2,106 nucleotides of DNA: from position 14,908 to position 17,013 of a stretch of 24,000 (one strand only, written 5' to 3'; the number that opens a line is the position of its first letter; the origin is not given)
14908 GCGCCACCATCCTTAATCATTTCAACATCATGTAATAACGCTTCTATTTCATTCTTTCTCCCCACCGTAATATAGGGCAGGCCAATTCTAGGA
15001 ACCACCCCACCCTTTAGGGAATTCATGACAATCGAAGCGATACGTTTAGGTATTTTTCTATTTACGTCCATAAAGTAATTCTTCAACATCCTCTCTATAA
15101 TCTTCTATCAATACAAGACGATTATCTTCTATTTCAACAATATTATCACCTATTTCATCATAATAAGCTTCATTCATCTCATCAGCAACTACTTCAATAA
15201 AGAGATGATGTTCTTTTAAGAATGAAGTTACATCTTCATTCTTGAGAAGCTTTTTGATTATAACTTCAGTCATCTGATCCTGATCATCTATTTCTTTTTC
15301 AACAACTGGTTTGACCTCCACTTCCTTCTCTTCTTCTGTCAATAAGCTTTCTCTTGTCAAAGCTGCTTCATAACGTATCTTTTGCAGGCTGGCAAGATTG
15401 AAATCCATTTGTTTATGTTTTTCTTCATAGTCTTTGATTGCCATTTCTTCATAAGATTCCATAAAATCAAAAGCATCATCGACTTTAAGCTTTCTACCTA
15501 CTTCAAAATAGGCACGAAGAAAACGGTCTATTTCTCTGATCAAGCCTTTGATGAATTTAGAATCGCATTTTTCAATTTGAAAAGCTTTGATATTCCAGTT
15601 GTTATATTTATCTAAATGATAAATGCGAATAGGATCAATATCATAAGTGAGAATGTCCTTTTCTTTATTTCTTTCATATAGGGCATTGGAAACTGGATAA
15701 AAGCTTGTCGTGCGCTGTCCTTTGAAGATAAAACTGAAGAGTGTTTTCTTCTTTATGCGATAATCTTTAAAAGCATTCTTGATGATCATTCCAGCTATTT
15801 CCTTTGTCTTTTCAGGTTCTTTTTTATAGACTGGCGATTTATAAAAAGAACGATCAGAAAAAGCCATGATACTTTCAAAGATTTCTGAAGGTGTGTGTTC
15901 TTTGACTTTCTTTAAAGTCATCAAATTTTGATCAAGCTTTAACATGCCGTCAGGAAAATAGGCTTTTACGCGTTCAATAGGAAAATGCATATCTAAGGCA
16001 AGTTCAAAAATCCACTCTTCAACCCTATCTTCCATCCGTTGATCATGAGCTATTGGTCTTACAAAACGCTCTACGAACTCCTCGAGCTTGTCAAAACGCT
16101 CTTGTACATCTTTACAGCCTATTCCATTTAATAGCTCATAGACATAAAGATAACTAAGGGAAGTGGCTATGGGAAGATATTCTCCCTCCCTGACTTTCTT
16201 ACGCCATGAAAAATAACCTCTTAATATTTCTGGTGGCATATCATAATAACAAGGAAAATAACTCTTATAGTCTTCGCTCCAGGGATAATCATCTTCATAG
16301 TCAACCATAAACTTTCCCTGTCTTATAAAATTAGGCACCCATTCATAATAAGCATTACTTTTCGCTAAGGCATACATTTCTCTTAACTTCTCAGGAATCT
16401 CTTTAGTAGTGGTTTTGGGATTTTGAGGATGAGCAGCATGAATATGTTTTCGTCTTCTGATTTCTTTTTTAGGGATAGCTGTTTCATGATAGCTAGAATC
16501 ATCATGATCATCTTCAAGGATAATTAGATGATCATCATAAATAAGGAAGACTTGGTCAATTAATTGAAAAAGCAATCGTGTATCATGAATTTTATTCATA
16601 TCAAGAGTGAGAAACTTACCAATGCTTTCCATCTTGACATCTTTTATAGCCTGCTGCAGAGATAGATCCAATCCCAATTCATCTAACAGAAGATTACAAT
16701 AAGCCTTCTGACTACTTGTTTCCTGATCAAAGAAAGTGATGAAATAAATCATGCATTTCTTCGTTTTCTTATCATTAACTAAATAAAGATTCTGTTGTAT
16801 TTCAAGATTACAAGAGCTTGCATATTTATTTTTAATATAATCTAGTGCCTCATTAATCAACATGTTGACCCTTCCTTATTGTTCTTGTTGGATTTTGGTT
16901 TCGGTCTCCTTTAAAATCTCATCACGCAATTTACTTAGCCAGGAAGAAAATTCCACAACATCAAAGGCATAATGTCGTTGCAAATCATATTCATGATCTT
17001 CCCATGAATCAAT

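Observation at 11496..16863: TerB_N/TerB_C protein + DUF2791 ATPase + DExH helicase triad: a Shango-type anti-phage cassette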

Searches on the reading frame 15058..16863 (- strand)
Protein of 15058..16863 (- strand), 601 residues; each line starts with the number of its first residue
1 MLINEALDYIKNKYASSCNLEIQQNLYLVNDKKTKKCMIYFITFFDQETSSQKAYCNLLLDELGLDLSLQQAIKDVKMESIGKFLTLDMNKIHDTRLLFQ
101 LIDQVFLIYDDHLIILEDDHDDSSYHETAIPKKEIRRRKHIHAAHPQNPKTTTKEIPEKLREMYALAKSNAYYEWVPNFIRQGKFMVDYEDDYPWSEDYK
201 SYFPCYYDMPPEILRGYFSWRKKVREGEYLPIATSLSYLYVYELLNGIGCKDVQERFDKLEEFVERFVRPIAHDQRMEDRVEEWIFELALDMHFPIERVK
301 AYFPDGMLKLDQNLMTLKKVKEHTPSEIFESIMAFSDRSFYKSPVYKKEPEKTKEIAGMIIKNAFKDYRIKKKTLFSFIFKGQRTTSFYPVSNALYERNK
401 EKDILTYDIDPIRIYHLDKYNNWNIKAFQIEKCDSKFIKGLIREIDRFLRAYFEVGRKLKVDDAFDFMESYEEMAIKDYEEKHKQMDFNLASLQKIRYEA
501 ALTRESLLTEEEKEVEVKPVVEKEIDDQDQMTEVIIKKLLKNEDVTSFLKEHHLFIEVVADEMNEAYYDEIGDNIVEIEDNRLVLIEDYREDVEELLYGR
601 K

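Call 4: search_protein_families(library=pfam, proteins=[window:15058-16863:-], max_evalue=1)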
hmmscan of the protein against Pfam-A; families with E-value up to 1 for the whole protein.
window:15058-16863:- (601 aa): 3 families
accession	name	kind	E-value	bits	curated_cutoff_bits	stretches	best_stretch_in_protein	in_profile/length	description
PF13208.11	TerB_N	-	6.6e-18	65.6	25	1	152-290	9-134/207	TerB N-terminal domain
PF15615.11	TerB_C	-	1.1e-08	35.8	26.3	1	474-594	5-148/148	TerB-C domain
PF11969.13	DcpS_C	-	0.0042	18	24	1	106-177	16-90/114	Scavenger mRNA decapping enzyme C-term binding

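Call 5: search_protein_families(library=padloc, proteins=[window:15058-16863:-], max_evalue=1)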
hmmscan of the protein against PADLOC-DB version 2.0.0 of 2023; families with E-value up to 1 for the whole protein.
window:15058-16863:- (601 aa): 2 families
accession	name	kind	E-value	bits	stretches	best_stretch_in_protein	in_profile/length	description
PDLC03958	SngA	-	6.5e-53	179.1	1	137-596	63-526/528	-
PDLC04805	PDC-S02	-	0.018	13.6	0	7-71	28-83/107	-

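Call 20: find_homologous_proteins(query=window:15058-16863:-, max_evalue=0.00001)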
Query window:15058-16863:- (601 aa): 66 proteins with E <= 0.00001 among 4506 candidates.
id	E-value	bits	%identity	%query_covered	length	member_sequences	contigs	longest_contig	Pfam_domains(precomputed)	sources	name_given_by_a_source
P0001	0.0e+0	1334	99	100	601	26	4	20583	PF13208.12,PF15615.12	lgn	-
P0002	0.0e+0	1201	89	100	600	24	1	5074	PF13208.12,PF15615.12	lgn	-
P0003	0.0e+0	1166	86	100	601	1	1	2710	PF13208.12,PF15615.12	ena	-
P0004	0.0e+0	1067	79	100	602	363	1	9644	PF13208.12,PF15615.12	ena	-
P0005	5.9e-84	301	32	94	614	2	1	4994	PF13208.12,PF15615.12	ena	-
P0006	1.7e-78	283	32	96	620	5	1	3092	PF13208.12,PF15615.12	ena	-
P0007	9.9e-77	277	30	94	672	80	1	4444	PF13208.12,PF15615.12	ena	-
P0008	1.1e-76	277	33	94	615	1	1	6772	PF13208.12,PF15615.12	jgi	-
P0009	1.2e-76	277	30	95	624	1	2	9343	PF13208.12,PF15615.12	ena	-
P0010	9.5e-76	274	35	78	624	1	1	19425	PF13208.12,PF15615.12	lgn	-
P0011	1.9e-75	273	35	74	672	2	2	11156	PF13208.12,PF15615.12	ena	-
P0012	4.3e-75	272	35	74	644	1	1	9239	PF13208.12,PF15615.12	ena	-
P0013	6.1e-75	271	31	96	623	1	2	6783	PF13208.12,PF15615.12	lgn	-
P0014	9.1e-75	271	32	95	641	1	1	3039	PF13208.12,PF15615.12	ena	-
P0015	3.5e-74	269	31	94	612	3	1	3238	PF13208.12,PF15615.12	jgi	-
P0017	5.8e-73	265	29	94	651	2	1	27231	PF13208.12,PF15615.12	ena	-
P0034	1.9e-67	247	32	74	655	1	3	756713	PF13208.12,PF15615.12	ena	-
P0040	2.9e-65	239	28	100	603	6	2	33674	PF13208.12,PF15615.12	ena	-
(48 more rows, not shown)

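Call 22: find_encoding_contigs(protein=P0001, flank=10000, max_places=4)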
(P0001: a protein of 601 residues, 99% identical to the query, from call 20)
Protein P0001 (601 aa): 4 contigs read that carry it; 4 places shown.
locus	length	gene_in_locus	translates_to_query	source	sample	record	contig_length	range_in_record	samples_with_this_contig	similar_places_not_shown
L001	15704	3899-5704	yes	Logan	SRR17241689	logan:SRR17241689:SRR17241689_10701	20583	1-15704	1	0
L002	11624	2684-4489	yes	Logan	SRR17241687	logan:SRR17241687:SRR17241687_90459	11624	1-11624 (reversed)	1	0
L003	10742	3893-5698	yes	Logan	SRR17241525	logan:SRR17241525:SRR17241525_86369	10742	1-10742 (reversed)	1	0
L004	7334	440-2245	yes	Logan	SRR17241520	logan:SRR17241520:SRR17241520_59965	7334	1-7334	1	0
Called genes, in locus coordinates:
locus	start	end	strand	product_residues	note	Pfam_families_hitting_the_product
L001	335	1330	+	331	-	PF03773:ArsP_1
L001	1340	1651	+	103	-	PF12840:HTH_20, PF01022:HTH_5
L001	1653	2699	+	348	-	PF01758:SBF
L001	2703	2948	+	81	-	PF13192:Thioredoxin_3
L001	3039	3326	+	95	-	PF08922:DUF1905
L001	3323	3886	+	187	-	PF12917:YfbR-like, PF13023:HD_3, PF01966:HD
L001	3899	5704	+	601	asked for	PF13208:TerB_N, PF15615:TerB_C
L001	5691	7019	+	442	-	PF10923:BrxC_BrxD, PF13191:AAA_16 (weak)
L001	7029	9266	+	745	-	PF00270:DEAD, PF04851:ResIII, PF00271:Helicase_C, PF22590:Cas3-like_C_2 (faint)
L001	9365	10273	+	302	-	PF00892:EamA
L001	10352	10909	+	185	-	PF08207:EFP_N, PF01132:EFP, PF09285:Elong-fact-P_C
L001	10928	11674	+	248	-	PF00106:adh_short, PF01370:Epimerase, PF08659:KR, PF13561:adh_short_C2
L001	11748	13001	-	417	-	PF06838:Met_gamma_lyase, PF01053:Cys_Met_Meta_PP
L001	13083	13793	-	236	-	PF27246:MJ1433_N, PF27232:MJ1433_C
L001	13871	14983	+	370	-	PF01545:Cation_efflux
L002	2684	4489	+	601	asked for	PF13208:TerB_N, PF15615:TerB_C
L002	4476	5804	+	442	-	PF10923:BrxC_BrxD, PF13191:AAA_16 (weak)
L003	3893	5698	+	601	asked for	PF13208:TerB_N, PF15615:TerB_C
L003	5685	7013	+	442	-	PF10923:BrxC_BrxD, PF13191:AAA_16 (weak)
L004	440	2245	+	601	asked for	PF13208:TerB_N, PF15615:TerB_C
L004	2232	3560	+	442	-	PF10923:BrxC_BrxD, PF13191:AAA_16 (weak)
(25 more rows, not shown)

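Call 23: find_encoding_contigs(protein=P0004, flank=8000, max_places=2)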
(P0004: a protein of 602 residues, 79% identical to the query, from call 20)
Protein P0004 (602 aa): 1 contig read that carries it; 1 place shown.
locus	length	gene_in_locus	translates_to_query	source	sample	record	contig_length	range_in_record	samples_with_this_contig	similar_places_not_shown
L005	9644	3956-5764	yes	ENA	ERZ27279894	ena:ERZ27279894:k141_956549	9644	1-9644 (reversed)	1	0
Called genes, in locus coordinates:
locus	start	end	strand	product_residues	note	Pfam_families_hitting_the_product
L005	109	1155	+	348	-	PF01758:SBF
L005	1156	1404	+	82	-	PF13192:Thioredoxin_3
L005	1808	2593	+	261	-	PF22769:DCD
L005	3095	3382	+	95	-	PF08922:DUF1905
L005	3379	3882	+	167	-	PF12917:YfbR-like, PF13023:HD_3, PF01966:HD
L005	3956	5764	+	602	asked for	PF13208:TerB_N, PF15615:TerB_C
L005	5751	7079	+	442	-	PF10923:BrxC_BrxD, PF13191:AAA_16 (faint)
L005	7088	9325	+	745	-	PF00270:DEAD, PF04851:ResIII, PF00271:Helicase_C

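Call 24: find_encoding_contigs(protein=P0017, flank=8000, max_places=2)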
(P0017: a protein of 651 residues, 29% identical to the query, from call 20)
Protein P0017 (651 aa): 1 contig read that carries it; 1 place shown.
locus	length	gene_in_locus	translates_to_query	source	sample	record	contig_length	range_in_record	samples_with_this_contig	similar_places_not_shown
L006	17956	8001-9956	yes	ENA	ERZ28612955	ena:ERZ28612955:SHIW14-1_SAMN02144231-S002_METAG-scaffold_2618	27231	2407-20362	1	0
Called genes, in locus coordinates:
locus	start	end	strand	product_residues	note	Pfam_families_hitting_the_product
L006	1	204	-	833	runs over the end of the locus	PF00005:ABC_tran (faint), PF02463:SMC_N (faint), PF06745:ATPase (faint), PF13555:AAA_29 (faint), PF20703:nSTAND1 (faint), PF13304:AAA_21 (faint), PF00684:DnaJ_CXXCXGXG (faint), PF17755:UvrA_DNA-bind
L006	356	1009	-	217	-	-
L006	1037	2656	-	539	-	PF08837:DUF1810, PF00149:Metallophos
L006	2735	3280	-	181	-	PF14512:TM1586_NiRdase (faint), PF00881:Nitroreductase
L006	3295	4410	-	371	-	PF00248:Aldo_ket_red, PF13183:Fer4_8 (faint), PF13746:Fer4_18 (faint), PF14697:Fer4_21 (faint), PF13187:Fer4_9, PF13534:Fer4_17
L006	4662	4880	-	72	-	-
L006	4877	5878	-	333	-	PF01381:HTH_3, PF12844:HTH_19, PF13560:HTH_31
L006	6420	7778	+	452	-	PF03553:Na_H_antiporter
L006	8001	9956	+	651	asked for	PF13208:TerB_N, PF15615:TerB_C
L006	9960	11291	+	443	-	PF10923:BrxC_BrxD, PF13191:AAA_16 (weak)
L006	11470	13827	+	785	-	PF00270:DEAD, PF04851:ResIII (weak), PF00271:Helicase_C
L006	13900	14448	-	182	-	PF06941:NT5C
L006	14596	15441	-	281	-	-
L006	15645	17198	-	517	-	PF01740:STAS, PF13466:STAS_2, PF01636:APH, PF13581:HATPase_c_2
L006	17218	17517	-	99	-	PF01740:STAS, PF13466:STAS_2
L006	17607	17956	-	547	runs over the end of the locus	PF07228:SpoIIE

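Call 25: find_encoding_contigs(protein=P0034, flank=8000, max_places=2)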
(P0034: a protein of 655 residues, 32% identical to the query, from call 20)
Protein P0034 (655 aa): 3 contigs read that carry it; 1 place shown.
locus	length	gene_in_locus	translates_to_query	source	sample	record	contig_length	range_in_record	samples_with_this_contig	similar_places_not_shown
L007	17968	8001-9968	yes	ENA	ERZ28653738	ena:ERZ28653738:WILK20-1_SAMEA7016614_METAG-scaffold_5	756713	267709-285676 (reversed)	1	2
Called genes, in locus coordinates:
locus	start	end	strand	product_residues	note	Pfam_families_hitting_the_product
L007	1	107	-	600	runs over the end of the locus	-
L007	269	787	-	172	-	-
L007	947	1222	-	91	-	PF18895:T4SS_pilin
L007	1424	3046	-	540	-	PF08757:CotH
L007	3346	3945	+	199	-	PF13560:HTH_31, PF01381:HTH_3, PF12844:HTH_19 (weak), PF00072:Response_reg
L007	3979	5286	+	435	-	PF06580:His_kinase, PF02518:HATPase_c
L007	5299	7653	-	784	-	PF00122:E1-E2_ATPase, PF00702:Hydrolase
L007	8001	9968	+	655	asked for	PF13208:TerB_N, PF15615:TerB_C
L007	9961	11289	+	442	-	PF10923:BrxC_BrxD, PF13191:AAA_16 (faint)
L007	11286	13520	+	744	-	PF00270:DEAD, PF04851:ResIII (weak), PF00271:Helicase_C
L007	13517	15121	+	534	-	PF07969:Amidohydro_3, PF01979:Amidohydro_1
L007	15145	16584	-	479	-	PF07676:PD40 (faint)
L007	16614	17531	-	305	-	PF03547:Mem_trans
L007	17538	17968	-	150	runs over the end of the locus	-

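Call 26: find_encoding_contigs(protein=P0040, flank=8000, max_places=2)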
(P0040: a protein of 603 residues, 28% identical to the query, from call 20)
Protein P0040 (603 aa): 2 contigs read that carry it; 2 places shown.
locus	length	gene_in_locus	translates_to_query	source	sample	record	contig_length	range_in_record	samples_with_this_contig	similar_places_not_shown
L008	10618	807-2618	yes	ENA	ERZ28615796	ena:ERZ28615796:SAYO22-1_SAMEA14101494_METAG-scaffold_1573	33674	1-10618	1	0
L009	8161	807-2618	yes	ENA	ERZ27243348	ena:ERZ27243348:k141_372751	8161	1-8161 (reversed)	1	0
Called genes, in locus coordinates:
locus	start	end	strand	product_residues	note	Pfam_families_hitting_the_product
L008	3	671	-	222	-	PF00756:Esterase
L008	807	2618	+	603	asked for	PF13208:TerB_N, PF15615:TerB_C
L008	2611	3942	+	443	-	PF10923:BrxC_BrxD, PF13191:AAA_16 (weak)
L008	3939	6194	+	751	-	PF00270:DEAD, PF04851:ResIII, PF00271:Helicase_C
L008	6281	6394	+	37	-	-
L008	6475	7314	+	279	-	PF13439:Glyco_transf_4 (weak), PF00534:Glycos_transf_1, PF13692:Glyco_trans_1_4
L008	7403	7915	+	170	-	-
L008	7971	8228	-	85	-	PF13443:HTH_26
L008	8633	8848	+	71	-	PF13560:HTH_31, PF12844:HTH_19, PF01381:HTH_3, PF13413:HTH_25 (weak), PF13443:HTH_26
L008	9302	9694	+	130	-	PF13474:SnoaL_3, PF14534:DUF4440, PF12680:SnoaL_2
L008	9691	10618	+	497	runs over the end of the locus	PF00817:IMS, PF11799:IMS_C (faint)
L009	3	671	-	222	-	PF00756:Esterase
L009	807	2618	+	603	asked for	PF13208:TerB_N, PF15615:TerB_C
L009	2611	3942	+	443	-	PF10923:BrxC_BrxD, PF13191:AAA_16 (weak)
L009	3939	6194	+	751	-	PF00270:DEAD, PF04851:ResIII, PF00271:Helicase_C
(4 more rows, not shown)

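Call 28: search_protein_families(library=pfam, alignment_id=A1, max_evalue=0.01)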
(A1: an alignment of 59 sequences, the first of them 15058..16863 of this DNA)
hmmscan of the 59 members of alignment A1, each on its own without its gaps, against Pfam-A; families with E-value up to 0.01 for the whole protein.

A. member 1, window:15058-16863:- (601 aa): 3 families
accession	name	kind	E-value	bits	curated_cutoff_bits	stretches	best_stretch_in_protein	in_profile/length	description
PF13208.11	TerB_N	-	6.6e-18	65.6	25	1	152-290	9-134/207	TerB N-terminal domain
PF15615.11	TerB_C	-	1.1e-08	35.8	26.3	1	474-594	5-148/148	TerB-C domain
PF11969.13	DcpS_C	-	0.0042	18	24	0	106-177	16-90/114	Scavenger mRNA decapping enzyme C-term binding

B. families by the number of members that match (of 59 scanned): 6 families
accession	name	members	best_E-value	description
PF13208.11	TerB_N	59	3.7e-29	TerB N-terminal domain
PF15615.11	TerB_C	59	1.6e-24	TerB-C domain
PF04237.18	YjbR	7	0.001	YjbR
PF20847.2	PNM8A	3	0.00038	Paraneoplastic antigen 8A protein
PF11969.13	DcpS_C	2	0.0041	Scavenger mRNA decapping enzyme C-term binding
PF01730.21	UreF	1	0.0079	UreF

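Call 53: find_related_loci(query=A1, collection=genome_contigs, flank=7000)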
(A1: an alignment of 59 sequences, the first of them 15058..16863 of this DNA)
Query A1 (601 aa) in genome_contigs; peptide patterns used: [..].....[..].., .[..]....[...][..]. (x = any residue, [..] = any of these).
599 stretches matched a pattern (row limit reached: there are more); 584 encode a relative of the query (tblastn E <= 1e-3); the best 80 are kept; 80 distinct loci.
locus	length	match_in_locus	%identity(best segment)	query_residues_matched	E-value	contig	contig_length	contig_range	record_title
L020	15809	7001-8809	30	1-599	5e-82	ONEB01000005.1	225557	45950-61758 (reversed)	uncultured Clostridiales bacterium isolate RUG221 genome assembly, contig: scaffold_48, whole genome shotgun sequence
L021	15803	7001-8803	31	33-597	9e-82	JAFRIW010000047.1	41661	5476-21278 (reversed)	MAG: Lachnospiraceae bacterium isolate RGIG2510 Goat_Jejunum-3__c335285, whole genome shotgun sequence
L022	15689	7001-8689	30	46-597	1e-79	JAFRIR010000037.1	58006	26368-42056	MAG: Flexilinea sp. isolate RGIG2505 Goat_Jejunum-3__c103538, whole genome shotgun sequence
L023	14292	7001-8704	31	28-599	5e-79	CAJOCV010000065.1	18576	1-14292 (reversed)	uncultured Oscillospiraceae bacterium isolate Sheep_1_mag_55 genome assembly, contig: scaffold_3390, whole genome shotgu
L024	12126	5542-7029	33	154-599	5e-79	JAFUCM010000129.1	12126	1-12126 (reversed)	MAG: Eubacterium sp. isolate RGIG4369 Roe_deer_Jejunum-3__c72254, whole genome shotgun sequence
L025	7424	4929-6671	30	33-599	1e-78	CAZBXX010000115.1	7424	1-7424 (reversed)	MAG TPA_asm: uncultured Oscillospiraceae bacterium isolate SRP278969_co1_214 genome assembly, contig: NODE_15612_length_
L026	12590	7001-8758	29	34-599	3e-78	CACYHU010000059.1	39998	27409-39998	MAG: uncultured Chloroflexi bacterium isolate RUG11948 genome assembly, contig: RUG11948_asm_59, whole genome shotgun se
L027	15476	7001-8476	32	114-599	1e-77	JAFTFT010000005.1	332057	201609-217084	MAG: Oscillospiraceae bacterium isolate RGIG3778 Roe_deer_Abomasum-4__c375, whole genome shotgun sequence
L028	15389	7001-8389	33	155-599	7e-78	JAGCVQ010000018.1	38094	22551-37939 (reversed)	MAG: Bacteroidales bacterium isolate RGIG10164 Yak_Rumen-4__c416965, whole genome shotgun sequence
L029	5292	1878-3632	30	33-599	2e-77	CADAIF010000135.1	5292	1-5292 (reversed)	MAG: uncultured Lachnospiraceae bacterium isolate RUG13313 genome assembly, contig: RUG13313_asm_135, whole genome shotg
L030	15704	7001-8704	31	33-601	2e-76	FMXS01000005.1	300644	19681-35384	Ruminococcaceae bacterium FB2012 genome assembly, contig: IE31DRAFT_scaffold00003.3, whole genome shotgun sequence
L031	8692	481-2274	30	1-601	2e-76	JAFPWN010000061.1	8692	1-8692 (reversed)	MAG: Oscillospiraceae bacterium isolate RGIG1539 Goat_Abomasum-5__c641843, whole genome shotgun sequence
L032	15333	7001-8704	31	33-599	1e-78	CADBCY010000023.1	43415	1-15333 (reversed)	MAG: uncultured Clostridiales bacterium isolate RUG13861 genome assembly, contig: RUG13861_asm_23, whole genome shotgun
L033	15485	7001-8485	31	123-599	4e-76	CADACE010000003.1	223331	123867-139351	MAG: uncultured Chloroflexi bacterium isolate RUG13159 genome assembly, contig: RUG13159_asm_3, whole genome shotgun seq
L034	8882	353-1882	32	105-597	1e-75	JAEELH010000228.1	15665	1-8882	MAG: Lachnospiraceae bacterium isolate Tb.RUG.211 k141_11025950_flag=0_multi=39.6435_len=15665, whole genome shotgun seq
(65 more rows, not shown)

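Call 59: search_solved_structures(query=A1, max_evalue=0.1)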
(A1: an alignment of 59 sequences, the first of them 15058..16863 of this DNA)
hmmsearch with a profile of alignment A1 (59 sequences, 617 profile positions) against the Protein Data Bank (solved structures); distinct sequences matched with E-value up to 0.1: 1.
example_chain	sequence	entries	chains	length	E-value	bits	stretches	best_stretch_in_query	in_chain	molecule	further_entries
2kfp_A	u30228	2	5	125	5.8e-09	38.3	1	4-111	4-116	PSPTO_3016 protein | uncharacterized protein PSPTO_3016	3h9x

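Call 64: search_protein_families(library=ncbifam, proteins=[window:15058-16863:-], max_evalue=0.001)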
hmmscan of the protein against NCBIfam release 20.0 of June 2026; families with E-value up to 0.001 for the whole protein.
window:15058-16863:- (601 aa): 0 families
